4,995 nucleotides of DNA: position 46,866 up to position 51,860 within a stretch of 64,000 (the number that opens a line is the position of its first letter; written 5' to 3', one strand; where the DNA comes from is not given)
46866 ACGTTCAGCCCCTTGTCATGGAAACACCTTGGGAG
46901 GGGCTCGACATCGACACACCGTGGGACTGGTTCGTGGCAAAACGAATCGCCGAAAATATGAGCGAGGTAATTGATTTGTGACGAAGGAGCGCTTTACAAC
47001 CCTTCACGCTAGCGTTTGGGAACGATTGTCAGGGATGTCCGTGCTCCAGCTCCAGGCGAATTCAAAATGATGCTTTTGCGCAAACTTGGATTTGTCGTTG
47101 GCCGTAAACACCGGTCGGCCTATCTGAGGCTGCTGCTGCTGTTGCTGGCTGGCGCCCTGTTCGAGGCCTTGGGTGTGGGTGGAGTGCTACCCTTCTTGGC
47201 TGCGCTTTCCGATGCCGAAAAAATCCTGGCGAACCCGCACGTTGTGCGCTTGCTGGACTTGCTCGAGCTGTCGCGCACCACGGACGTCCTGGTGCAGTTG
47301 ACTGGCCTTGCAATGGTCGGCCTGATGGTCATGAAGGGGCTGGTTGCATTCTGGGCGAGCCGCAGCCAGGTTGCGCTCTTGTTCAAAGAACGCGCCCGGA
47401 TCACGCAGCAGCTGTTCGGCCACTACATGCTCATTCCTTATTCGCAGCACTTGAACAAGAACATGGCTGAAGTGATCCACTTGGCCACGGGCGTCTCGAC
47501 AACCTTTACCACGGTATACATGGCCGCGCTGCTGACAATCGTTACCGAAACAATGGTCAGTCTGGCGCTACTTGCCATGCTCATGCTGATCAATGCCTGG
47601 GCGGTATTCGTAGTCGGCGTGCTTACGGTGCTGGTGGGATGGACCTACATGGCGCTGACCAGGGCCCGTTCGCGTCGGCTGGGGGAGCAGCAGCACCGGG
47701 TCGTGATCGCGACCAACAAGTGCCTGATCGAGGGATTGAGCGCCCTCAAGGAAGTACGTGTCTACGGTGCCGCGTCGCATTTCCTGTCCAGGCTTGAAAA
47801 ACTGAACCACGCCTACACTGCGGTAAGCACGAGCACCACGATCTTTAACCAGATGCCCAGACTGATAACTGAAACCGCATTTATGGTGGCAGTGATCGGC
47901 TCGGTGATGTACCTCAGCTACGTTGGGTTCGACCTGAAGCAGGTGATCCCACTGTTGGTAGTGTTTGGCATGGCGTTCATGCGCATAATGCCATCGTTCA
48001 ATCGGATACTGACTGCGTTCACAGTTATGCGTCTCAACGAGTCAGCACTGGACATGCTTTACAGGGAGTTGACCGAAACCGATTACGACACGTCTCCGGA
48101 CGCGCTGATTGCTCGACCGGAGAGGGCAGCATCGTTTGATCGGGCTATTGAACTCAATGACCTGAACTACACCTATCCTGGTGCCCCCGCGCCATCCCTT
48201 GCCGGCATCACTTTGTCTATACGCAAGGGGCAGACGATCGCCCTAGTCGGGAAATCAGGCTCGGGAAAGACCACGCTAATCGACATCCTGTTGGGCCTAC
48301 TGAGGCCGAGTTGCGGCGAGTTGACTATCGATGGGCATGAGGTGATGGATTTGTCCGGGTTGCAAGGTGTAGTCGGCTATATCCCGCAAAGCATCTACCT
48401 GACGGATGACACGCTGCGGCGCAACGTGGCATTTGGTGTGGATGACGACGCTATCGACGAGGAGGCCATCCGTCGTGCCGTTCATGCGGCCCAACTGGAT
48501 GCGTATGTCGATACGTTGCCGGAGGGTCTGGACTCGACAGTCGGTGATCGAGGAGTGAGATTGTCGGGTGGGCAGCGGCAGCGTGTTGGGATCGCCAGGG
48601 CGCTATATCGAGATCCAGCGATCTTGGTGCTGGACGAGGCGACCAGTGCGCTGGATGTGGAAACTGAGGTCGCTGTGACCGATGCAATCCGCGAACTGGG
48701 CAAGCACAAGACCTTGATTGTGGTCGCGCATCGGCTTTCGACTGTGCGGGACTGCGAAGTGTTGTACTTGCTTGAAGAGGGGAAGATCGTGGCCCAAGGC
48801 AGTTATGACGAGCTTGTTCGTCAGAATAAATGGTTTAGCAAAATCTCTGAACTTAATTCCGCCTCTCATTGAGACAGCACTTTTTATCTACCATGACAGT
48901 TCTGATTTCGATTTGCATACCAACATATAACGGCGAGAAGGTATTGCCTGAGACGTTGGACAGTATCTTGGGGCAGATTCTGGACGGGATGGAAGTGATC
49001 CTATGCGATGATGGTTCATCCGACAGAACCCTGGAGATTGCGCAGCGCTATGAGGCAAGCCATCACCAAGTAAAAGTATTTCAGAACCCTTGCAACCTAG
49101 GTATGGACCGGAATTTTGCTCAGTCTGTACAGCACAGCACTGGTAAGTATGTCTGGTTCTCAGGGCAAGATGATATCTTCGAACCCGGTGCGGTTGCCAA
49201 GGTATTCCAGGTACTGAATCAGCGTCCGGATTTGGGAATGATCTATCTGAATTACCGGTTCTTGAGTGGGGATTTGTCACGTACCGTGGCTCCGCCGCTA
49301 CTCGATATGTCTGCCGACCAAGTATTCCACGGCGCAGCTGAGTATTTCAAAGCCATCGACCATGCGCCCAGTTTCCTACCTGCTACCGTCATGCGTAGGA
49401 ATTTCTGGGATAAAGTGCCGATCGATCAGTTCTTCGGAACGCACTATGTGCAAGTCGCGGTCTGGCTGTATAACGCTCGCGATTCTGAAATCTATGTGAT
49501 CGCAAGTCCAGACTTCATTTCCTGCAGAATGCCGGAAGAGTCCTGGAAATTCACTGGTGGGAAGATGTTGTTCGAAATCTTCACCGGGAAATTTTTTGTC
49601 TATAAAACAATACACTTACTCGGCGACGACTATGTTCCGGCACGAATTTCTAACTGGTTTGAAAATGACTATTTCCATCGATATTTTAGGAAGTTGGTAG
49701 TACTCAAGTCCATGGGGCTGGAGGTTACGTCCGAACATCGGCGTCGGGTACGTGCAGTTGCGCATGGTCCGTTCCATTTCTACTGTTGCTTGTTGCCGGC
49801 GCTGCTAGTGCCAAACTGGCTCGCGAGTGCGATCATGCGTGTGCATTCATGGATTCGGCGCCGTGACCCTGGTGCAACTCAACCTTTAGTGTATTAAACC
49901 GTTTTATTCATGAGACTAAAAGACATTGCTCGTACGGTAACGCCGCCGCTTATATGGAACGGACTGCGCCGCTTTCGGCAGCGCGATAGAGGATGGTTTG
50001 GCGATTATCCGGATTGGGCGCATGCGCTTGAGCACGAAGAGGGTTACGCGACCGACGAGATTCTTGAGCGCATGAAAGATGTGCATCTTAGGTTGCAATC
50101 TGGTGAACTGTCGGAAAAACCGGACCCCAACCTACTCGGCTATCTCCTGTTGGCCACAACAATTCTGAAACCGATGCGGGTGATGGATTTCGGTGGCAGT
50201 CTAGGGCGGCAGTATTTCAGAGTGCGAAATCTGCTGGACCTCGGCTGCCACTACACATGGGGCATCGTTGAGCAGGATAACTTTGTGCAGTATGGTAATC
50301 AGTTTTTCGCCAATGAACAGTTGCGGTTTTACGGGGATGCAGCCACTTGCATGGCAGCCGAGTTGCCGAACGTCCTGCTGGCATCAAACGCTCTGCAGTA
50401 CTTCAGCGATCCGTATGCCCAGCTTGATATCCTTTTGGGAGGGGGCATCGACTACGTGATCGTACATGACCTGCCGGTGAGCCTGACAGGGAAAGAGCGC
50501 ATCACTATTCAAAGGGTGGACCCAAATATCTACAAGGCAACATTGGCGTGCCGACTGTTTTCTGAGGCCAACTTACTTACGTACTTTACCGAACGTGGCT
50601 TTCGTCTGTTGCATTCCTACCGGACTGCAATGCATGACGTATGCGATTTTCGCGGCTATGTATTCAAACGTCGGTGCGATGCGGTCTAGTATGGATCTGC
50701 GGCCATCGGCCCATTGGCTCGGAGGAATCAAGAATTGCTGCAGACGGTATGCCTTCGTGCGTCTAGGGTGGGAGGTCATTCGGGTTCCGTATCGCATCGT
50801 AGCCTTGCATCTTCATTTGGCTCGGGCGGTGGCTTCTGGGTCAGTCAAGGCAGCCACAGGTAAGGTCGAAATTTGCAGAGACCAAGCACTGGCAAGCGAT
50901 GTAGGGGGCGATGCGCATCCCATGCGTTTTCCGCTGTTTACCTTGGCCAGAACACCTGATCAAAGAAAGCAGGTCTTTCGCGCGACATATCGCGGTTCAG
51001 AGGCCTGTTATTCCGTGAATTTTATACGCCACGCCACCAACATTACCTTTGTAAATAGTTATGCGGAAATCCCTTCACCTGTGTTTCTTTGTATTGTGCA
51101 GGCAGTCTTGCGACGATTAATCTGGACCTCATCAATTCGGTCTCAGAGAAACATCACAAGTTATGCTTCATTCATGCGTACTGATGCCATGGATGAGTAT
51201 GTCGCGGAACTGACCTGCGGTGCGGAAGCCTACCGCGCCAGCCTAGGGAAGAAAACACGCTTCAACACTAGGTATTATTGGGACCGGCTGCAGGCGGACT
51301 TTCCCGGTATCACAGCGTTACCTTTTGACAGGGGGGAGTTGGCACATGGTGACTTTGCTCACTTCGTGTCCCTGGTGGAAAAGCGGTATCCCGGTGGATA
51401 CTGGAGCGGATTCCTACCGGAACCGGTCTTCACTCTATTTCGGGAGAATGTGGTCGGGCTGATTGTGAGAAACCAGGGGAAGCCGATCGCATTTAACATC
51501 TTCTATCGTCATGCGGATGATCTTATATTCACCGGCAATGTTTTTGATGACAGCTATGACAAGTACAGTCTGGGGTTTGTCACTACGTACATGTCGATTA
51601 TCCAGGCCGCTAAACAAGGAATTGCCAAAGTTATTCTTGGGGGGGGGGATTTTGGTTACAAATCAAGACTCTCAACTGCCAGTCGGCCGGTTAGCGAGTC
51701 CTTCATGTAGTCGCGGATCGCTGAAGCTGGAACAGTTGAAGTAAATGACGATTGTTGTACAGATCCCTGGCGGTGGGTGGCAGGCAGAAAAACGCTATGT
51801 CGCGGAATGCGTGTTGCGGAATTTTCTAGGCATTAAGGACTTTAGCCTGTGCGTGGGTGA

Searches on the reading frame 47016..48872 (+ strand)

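Call 13: search_protein_families(library=pfam, proteins=[window:47016-48872:+], max_evalue=0.0001)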
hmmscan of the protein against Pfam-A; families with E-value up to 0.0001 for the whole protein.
window:47016-48872:+ (618 aa): 4 families
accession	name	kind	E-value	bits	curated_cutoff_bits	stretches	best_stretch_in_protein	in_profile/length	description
PF00005.33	ABC_tran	-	1.5e-29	103.8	25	1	396-544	2-137/137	ABC transporter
PF02463.25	SMC_N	-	2.9e-08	33.9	40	1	515-585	136-210/220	RecF/RecN/SMC N terminal domain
PF00664.28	ABC_membrane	-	6.2e-08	33.1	28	1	92-318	39-268/274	ABC transporter transmembrane region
PF13555.12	AAA_29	-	4.9e-05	23.4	27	0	401-432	18-49/61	P-loop containing region of AAA domain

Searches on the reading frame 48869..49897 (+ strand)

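Call 13: search_protein_families(library=pfam, proteins=[window:48869-49897:+], max_evalue=0.0001)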
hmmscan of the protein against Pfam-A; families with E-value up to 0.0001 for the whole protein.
window:48869-49897:+ (342 aa): 2 families
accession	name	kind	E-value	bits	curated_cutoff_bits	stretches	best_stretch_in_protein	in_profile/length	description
PF00535.33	Glycos_transf_2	-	1.3e-28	100.5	23.3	1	14-123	1-110/168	Glycosyl transferase family 2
PF13641.12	Glyco_tranf_2_3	-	2.3e-11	44.6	27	1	13-135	3-129/230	Glycosyltransferase like family 2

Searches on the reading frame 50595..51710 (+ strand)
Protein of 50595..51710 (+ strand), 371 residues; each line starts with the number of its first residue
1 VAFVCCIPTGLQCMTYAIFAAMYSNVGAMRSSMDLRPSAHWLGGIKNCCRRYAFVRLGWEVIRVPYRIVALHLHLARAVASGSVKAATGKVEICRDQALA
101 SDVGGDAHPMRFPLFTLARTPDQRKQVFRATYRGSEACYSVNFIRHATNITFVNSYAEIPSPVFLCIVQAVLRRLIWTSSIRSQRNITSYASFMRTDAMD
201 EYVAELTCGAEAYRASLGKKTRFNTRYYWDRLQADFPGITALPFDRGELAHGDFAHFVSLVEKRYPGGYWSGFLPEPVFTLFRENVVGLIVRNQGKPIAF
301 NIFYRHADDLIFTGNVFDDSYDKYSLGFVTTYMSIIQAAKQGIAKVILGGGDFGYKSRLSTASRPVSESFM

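Call 14: search_protein_families(library=pfam, proteins=[window:50595-51710:+], max_evalue=0.0001)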
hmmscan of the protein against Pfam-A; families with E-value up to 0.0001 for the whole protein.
window:50595-51710:+ (371 aa): 1 family
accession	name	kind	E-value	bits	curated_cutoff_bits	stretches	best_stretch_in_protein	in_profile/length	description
PF13480.13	Acetyltransf_6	-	1.9e-09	38.2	22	1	283-357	69-143/143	Acetyltransferase (GNAT) domain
